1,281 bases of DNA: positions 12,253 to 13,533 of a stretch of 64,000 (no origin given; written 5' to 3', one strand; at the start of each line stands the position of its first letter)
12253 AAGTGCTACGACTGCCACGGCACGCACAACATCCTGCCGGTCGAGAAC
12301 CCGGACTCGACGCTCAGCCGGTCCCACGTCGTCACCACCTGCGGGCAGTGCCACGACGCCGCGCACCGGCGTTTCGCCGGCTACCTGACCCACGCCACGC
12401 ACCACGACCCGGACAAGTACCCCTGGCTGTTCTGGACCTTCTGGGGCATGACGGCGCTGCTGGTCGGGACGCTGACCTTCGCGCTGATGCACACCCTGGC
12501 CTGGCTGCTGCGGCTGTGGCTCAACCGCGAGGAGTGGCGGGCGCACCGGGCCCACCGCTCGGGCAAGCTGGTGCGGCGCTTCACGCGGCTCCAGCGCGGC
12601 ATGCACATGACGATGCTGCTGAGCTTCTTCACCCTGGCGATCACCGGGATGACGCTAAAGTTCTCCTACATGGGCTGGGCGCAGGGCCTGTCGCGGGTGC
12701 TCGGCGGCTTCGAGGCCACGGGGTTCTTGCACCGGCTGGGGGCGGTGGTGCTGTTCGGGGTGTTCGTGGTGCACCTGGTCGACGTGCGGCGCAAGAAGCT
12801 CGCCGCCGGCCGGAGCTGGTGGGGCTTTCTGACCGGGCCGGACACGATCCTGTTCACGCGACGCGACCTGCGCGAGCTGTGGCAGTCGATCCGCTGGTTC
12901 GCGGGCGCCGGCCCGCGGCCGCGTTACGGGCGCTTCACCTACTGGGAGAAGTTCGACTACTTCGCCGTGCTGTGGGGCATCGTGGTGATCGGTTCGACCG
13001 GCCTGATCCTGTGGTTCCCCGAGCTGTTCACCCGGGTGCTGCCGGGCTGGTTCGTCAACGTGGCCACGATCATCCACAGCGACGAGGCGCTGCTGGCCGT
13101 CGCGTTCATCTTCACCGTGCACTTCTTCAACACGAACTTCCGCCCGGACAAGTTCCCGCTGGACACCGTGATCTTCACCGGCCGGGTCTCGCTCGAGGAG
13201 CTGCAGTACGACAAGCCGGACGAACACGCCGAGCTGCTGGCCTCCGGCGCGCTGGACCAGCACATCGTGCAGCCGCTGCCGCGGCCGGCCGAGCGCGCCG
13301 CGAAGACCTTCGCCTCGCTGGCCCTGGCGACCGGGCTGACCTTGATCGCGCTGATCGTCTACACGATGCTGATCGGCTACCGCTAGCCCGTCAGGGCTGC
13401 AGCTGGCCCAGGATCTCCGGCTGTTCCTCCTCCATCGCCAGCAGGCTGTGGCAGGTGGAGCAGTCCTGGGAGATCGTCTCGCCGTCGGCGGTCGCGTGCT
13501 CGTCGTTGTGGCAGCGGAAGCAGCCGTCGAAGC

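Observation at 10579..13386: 19-haem cytochrome c fused to a cytochrome b membrane domain, divergent from an 11-haem paralogue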

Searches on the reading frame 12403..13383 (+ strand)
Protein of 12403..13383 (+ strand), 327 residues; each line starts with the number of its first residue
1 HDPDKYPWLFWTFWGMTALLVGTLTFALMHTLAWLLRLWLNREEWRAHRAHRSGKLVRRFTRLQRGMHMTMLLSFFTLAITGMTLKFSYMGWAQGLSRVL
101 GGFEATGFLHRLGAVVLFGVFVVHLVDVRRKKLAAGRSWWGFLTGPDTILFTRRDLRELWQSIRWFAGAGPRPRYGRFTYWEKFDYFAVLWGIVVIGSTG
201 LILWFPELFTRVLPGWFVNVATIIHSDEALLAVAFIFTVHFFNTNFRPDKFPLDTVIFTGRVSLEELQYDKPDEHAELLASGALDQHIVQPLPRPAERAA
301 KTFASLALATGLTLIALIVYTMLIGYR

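Call 42: search_solved_structures(query=A2, max_evalue=1, show_alignments=3)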
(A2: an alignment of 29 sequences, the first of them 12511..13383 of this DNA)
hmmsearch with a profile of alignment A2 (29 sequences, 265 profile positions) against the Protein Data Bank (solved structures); distinct sequences matched with E-value up to 1: 4.
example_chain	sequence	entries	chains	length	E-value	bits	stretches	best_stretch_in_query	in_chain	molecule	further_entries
1kqf_C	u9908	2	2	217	1.7e-10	44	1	62-246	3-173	FORMATE DEHYDROGENASE, NITRATE-INDUCIBLE, CYTOCHROME B556(FDN) SUBUNIT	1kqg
6rqf_I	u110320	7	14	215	0.018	17.8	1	79-139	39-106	Cytochrome b6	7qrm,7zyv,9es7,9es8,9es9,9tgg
2zt9_A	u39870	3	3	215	0.057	16.1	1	79-139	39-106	Cytochrome b6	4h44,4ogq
1q90_B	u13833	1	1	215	0.098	15.3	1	81-139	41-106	Cytochrome b6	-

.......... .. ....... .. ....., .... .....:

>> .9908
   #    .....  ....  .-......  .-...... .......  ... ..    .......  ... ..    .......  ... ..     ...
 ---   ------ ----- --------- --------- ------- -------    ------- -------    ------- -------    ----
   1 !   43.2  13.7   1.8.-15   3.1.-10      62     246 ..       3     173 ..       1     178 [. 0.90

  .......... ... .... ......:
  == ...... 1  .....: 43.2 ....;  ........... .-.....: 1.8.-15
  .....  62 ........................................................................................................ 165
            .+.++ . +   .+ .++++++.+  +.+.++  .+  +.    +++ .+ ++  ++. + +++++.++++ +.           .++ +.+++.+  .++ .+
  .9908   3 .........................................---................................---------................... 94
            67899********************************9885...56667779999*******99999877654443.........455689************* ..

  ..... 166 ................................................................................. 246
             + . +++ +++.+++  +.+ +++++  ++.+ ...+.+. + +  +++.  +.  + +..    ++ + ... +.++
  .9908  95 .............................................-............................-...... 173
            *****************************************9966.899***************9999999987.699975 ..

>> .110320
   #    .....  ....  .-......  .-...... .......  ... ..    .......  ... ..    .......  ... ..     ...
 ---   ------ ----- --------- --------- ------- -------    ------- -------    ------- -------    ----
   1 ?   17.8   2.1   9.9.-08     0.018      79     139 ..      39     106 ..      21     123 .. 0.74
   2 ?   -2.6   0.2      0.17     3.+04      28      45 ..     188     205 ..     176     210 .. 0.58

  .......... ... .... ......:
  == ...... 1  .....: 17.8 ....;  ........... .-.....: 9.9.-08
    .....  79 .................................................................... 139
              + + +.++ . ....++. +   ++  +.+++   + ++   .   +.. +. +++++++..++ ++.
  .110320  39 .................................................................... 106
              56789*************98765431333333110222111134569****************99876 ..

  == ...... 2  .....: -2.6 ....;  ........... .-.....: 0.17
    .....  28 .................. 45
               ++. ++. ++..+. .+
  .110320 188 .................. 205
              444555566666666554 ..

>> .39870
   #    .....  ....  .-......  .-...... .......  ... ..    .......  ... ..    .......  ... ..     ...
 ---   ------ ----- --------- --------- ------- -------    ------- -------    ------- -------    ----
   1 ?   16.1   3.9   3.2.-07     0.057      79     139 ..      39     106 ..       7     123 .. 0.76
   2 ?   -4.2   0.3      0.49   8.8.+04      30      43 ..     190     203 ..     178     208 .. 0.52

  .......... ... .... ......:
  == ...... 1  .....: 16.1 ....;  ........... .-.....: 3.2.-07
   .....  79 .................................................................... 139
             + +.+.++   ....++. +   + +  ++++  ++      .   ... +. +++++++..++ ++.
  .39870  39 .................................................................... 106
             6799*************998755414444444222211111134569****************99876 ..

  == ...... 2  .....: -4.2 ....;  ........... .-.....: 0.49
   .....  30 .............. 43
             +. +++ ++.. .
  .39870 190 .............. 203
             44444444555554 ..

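Call 50: search_protein_representatives(protein=window:12403-13383:+)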
Query: 327 residues. Proteins with E-value up to 0.001 (for the whole library): 2366; up to 1e-10: 1492; up to 1e-30: 371. The best 150 are listed.
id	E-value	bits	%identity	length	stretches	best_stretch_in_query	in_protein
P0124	7.6e-117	406.7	56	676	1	2-325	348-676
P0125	1.3e-111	389.5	56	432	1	1-327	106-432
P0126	2.0e-109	382.3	56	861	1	5-323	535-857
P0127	1.9e-104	366.0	58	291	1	57-327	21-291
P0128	1.8e-101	356.2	52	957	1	1-327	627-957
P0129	1.5e-94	333.4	50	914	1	2-322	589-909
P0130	2.5e-90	319.5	48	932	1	1-321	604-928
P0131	5.2e-90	318.5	64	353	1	50-275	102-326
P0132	4.3e-86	305.6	45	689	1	3-322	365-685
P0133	5.0e-86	305.4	47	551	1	9-324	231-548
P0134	2.5e-84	299.8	48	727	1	8-323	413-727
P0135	3.3e-84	299.4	49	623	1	7-321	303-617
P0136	1.5e-82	294.0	44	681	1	2-325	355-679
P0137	7.7e-81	288.3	48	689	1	4-323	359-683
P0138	1.3e-80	287.6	47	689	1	2-322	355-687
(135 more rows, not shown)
